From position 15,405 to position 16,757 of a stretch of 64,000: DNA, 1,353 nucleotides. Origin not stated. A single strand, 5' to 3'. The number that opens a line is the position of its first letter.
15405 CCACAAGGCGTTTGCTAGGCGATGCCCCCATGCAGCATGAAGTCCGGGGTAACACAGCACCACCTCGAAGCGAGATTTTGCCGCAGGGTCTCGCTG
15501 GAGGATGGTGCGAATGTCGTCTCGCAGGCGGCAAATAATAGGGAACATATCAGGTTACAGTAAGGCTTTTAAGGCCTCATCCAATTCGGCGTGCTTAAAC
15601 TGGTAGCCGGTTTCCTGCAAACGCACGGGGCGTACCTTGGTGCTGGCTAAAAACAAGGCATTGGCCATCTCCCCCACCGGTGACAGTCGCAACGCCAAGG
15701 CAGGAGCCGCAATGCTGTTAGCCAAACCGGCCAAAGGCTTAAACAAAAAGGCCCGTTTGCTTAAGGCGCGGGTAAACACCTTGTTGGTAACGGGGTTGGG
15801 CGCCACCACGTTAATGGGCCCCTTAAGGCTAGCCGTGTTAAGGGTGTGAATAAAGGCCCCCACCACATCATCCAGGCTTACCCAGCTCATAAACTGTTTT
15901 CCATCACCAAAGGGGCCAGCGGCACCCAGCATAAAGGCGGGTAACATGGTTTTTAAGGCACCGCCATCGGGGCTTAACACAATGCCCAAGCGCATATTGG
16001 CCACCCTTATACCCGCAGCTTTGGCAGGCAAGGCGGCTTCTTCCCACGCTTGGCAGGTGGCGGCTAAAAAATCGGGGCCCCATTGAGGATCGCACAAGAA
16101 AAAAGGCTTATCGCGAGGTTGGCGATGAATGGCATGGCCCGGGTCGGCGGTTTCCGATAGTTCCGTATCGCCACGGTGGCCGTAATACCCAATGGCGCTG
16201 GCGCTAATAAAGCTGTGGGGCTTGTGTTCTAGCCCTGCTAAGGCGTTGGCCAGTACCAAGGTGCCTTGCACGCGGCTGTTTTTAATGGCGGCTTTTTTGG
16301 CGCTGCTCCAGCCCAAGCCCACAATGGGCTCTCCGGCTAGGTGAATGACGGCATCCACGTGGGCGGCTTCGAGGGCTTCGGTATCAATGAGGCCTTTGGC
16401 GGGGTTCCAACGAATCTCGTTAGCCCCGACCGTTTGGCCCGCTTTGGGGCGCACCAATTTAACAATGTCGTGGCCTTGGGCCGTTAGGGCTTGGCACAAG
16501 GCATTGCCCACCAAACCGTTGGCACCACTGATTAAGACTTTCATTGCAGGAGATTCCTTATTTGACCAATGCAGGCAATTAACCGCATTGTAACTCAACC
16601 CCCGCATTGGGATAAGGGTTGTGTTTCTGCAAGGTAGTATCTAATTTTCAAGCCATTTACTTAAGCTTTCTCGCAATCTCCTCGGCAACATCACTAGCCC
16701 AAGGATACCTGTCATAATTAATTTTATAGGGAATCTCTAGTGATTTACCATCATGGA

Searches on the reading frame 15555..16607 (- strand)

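Call 23: search_protein_families(library=pfam, proteins=[window:15555-16607:-], max_evalue=0.001)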
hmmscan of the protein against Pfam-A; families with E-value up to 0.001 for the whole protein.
window:15555-16607:- (350 aa): 4 families
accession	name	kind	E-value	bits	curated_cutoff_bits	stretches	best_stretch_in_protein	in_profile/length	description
PF01370.27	Epimerase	-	3.1e-19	69.8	20.9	1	24-154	1-131/240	NAD dependent epimerase/dehydratase family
PF08338.16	DUF1731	-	1.7e-14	53.7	27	1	301-349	1-47/47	Domain of unknown function (DUF1731)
PF16363.11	GDP_Man_Dehyd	-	8.6e-09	35.7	27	1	25-154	1-145/332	GDP-mannose 4,6 dehydratase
PF04321.23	RmlD_sub_bind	-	0.0003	20.4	27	1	22-93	1-61/287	RmlD substrate binding domain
